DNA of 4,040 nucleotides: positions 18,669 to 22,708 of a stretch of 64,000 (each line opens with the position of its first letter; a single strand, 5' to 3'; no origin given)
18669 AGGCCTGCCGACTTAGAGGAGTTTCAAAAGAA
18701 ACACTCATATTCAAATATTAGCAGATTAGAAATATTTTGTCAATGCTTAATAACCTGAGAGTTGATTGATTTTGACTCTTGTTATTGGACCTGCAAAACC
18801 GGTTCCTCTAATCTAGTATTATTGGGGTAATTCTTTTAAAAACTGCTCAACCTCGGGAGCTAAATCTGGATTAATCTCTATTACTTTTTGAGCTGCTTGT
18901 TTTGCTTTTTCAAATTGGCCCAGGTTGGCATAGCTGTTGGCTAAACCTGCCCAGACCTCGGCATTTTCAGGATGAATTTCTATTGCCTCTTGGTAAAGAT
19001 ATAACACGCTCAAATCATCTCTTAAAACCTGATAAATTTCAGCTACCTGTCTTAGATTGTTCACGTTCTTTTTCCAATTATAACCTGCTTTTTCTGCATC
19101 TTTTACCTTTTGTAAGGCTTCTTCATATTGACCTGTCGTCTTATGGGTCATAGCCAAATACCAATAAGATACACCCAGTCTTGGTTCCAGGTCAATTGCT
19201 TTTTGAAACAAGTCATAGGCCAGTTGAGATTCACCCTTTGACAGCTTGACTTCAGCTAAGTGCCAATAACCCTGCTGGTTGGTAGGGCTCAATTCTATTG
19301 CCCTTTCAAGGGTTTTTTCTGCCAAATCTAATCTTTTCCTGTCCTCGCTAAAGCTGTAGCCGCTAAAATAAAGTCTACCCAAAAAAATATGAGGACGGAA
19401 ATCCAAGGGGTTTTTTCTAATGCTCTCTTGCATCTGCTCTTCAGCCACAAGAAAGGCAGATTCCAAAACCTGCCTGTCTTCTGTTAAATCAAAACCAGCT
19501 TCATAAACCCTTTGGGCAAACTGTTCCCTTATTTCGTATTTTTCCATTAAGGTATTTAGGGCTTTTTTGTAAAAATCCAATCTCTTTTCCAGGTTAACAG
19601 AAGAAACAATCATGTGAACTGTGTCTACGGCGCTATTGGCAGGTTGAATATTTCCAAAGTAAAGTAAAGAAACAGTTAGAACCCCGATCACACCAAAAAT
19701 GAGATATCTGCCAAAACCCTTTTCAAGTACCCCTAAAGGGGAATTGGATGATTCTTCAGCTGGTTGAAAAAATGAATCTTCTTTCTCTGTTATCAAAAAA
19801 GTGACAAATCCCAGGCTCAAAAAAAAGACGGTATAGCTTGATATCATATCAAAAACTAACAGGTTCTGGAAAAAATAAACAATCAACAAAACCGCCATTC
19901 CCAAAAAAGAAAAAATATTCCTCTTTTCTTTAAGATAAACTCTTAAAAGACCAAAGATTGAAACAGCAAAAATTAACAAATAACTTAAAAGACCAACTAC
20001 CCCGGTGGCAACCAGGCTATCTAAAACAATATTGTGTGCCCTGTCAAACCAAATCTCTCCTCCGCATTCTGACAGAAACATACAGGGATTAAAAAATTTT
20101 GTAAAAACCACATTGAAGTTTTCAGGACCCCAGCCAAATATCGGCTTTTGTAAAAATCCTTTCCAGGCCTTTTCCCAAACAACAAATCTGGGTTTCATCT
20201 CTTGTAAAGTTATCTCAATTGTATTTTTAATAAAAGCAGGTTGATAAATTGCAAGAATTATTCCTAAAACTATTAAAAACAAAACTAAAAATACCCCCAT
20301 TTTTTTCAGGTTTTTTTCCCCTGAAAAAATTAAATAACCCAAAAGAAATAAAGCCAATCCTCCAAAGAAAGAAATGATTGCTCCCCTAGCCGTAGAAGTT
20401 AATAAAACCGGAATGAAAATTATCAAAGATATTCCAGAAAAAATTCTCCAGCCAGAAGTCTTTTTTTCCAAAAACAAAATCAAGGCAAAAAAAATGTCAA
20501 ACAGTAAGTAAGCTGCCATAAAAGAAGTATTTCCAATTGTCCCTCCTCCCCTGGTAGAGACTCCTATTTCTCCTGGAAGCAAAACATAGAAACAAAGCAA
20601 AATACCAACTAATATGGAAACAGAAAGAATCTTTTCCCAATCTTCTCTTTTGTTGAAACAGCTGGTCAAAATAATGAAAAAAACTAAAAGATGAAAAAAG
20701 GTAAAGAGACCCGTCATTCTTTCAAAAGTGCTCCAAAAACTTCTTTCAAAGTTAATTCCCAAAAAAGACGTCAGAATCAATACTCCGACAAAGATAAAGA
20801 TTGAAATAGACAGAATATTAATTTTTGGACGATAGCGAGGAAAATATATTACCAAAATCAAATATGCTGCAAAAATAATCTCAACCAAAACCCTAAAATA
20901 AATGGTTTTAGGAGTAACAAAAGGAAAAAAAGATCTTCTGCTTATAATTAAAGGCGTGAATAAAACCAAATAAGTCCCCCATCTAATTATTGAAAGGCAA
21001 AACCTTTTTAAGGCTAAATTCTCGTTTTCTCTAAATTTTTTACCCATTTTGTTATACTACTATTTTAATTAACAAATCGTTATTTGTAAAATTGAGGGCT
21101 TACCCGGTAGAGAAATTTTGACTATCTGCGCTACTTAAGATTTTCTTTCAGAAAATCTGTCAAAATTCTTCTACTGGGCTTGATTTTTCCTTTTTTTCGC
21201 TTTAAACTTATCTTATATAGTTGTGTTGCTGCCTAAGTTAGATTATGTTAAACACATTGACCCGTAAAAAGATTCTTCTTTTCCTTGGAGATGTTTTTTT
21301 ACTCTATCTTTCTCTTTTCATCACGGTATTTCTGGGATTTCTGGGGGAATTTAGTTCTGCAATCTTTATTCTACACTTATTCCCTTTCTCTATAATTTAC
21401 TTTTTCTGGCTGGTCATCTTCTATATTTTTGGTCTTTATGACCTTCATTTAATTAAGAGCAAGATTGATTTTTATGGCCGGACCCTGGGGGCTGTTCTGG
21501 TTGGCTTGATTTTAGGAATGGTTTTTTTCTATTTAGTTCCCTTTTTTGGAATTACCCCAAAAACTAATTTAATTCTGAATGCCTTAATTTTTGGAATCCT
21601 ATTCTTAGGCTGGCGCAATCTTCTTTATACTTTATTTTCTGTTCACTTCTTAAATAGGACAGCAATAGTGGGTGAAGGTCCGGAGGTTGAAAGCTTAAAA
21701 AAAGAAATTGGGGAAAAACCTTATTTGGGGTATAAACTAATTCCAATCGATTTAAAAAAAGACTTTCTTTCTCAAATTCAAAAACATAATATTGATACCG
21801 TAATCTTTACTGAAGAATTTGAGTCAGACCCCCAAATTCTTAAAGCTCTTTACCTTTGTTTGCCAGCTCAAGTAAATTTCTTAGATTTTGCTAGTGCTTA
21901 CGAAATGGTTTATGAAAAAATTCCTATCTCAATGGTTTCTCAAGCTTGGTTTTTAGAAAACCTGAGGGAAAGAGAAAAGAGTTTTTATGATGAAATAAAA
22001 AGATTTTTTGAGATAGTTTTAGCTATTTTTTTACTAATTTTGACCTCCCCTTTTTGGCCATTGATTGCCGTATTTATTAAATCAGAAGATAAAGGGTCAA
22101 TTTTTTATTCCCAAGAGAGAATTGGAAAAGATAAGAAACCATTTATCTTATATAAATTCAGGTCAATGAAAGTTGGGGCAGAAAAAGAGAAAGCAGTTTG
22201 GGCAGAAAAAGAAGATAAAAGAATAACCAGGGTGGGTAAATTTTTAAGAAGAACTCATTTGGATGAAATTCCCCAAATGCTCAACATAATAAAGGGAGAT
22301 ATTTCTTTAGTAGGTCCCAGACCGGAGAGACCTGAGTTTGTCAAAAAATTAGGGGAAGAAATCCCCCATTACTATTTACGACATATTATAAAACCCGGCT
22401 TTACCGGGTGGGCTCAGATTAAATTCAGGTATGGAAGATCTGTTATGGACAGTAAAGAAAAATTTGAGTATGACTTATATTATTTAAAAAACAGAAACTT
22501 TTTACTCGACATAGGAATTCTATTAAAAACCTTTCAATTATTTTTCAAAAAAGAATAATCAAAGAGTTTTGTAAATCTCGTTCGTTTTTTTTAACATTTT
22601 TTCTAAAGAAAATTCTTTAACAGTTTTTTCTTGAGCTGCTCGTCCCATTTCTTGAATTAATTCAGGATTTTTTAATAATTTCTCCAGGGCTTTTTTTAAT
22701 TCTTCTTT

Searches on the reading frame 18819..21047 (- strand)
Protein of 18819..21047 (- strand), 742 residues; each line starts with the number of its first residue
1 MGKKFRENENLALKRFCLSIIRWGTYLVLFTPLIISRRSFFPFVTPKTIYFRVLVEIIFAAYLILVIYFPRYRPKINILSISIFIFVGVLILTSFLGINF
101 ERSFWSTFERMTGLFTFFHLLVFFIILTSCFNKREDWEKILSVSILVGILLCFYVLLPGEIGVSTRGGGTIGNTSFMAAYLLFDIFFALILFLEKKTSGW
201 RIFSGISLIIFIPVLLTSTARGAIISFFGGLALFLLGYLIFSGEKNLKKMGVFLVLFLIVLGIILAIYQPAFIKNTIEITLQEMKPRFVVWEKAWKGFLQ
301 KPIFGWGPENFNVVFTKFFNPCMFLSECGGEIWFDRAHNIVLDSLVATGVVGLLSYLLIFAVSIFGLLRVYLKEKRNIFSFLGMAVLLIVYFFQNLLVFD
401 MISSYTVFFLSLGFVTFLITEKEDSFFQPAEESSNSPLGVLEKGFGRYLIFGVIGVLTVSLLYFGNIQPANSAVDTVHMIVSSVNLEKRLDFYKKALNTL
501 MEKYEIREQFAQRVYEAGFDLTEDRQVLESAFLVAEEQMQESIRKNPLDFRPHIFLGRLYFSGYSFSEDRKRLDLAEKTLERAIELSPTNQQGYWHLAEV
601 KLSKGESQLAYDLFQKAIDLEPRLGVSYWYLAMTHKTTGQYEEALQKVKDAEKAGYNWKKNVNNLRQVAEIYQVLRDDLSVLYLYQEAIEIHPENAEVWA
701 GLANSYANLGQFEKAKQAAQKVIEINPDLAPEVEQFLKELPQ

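Call 53: search_protein_families(library=pfam, proteins=[window:18819-21047:-], max_evalue=0.00001)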
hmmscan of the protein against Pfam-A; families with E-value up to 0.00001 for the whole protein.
window:18819-21047:- (742 aa): 11 families
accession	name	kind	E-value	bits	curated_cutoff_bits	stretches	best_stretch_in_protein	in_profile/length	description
PF13431.12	TPR_17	-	1.5e-17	62.7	24.4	1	684-717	1-34/34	Tetratricopeptide repeat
PF07719.23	TPR_2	-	2e-16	59.1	27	1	696-728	1-33/34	Tetratricopeptide repeat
PF04932.20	Wzy_C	-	3.1e-16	59.9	31.7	1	207-357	2-149/149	O-Antigen ligase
PF00515.34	TPR_1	-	4.4e-16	58.4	27.8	1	696-728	1-33/34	Tetratricopeptide repeat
PF14559.12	TPR_19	-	8.2e-16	58.5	25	1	683-735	12-63/68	Tetratricopeptide repeat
PF13181.12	TPR_8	-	3e-14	52.3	25.7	1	696-728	1-33/34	Tetratricopeptide repeat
PF13428.12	TPR_14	-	1.1e-10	41.6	23.5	0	697-728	2-33/44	Tetratricopeptide repeat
PF13414.12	TPR_11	-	3.6e-09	36.6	26.8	0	684-710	16-42/42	TPR repeat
PF13432.12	TPR_16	-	6.4e-09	36.5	32.7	0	685-728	20-63/65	Tetratricopeptide repeat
PF13424.12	TPR_12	-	2.3e-07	31.3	30.1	0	594-651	6-71/77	Tetratricopeptide repeat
PF23914.1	TPR_CcmH_CycH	-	4.1e-07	30.4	42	0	570-647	63-143/158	Cytochrome c-type biogenesis protein H TPR domain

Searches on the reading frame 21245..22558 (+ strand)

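Call 53: search_protein_families(library=pfam, proteins=[window:21245-22558:+], max_evalue=0.00001)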
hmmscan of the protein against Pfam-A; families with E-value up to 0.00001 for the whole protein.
window:21245-22558:+ (437 aa): 1 family
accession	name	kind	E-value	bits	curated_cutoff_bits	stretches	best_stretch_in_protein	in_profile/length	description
PF02397.22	Bac_transf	-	1.5e-65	220.6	27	1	252-434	1-178/179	Bacterial sugar transferase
